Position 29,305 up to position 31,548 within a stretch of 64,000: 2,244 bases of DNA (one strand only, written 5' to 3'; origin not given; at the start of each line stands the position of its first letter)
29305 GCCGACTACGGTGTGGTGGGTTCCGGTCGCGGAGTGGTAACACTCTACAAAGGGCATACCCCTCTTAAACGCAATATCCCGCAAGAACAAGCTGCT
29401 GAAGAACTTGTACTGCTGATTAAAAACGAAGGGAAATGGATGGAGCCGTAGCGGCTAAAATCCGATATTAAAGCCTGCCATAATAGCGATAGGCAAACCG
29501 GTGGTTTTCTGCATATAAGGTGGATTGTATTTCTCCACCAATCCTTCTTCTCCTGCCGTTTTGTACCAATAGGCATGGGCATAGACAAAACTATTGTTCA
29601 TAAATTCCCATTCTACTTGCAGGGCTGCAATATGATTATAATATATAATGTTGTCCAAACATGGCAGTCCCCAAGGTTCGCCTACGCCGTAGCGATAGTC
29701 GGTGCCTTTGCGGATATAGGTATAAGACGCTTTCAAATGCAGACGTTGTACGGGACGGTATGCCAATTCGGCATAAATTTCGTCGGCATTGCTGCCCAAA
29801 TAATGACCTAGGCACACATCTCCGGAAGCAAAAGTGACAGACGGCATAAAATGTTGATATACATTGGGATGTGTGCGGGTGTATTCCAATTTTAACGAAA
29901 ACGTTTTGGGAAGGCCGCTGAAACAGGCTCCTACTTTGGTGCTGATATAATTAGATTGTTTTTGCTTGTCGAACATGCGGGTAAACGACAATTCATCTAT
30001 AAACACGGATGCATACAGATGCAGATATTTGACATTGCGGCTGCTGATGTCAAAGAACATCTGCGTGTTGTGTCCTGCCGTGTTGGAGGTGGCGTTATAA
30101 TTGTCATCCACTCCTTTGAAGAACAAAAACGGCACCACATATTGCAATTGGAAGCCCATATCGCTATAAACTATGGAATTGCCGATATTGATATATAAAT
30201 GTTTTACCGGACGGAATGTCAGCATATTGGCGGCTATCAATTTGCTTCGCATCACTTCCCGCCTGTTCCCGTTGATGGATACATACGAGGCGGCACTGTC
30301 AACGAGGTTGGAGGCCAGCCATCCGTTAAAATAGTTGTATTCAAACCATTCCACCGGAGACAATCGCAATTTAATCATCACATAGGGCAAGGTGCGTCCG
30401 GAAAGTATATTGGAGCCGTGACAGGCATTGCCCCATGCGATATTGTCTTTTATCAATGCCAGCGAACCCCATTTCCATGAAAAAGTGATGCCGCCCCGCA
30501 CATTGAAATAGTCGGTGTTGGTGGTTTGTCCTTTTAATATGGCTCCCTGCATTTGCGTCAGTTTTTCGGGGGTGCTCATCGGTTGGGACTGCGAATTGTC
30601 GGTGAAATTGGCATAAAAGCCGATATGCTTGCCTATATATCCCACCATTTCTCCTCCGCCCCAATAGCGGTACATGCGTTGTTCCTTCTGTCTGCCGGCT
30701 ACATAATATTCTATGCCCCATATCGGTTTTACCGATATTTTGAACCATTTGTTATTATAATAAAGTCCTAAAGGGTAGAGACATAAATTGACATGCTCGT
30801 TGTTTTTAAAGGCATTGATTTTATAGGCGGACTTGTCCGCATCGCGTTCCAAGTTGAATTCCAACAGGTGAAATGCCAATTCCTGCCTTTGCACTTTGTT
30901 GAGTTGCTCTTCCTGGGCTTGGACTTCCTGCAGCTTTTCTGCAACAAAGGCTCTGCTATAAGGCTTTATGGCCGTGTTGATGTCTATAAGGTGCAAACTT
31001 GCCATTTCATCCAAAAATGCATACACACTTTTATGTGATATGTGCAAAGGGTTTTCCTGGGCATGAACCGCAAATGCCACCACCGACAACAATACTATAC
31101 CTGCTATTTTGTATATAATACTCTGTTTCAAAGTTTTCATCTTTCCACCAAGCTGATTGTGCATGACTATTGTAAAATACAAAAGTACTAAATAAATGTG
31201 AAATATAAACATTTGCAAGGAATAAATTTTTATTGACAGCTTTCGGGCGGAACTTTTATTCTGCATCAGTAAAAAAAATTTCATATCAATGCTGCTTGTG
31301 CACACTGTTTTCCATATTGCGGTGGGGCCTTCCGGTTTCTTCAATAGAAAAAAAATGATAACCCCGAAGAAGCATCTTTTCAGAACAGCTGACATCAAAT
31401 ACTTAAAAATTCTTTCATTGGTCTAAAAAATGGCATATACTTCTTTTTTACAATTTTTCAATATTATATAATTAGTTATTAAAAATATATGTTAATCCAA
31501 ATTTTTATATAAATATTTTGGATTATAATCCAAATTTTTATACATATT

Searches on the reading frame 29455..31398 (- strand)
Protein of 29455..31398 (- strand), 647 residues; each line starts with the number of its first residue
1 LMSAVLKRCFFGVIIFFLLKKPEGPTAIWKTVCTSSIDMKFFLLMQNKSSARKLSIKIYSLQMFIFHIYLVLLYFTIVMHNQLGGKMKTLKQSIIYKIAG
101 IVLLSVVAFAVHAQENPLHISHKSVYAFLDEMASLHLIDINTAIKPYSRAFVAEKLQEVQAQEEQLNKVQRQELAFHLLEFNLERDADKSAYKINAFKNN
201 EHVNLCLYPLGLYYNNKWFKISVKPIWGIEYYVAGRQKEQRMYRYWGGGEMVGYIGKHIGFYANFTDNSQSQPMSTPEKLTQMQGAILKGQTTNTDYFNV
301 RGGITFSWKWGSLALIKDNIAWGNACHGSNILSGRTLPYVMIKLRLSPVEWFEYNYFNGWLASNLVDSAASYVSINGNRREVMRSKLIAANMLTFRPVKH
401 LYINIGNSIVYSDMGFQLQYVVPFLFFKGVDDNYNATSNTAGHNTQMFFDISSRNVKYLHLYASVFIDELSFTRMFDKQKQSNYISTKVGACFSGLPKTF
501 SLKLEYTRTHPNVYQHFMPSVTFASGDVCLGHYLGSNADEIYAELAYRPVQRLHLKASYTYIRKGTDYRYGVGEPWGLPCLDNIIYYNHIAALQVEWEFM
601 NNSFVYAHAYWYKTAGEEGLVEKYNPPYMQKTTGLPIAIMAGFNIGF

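Call 4: search_protein_families(library=pfam, proteins=[window:29455-31398:-], max_evalue=0.01)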
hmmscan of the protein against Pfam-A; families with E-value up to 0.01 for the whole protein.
window:29455-31398:- (647 aa): 1 family
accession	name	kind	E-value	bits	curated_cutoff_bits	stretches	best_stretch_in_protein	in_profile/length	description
PF14052.12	Caps_assemb_Wzi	-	7e-07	29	30.1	1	317-596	88-358/392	Capsule assembly protein Wzi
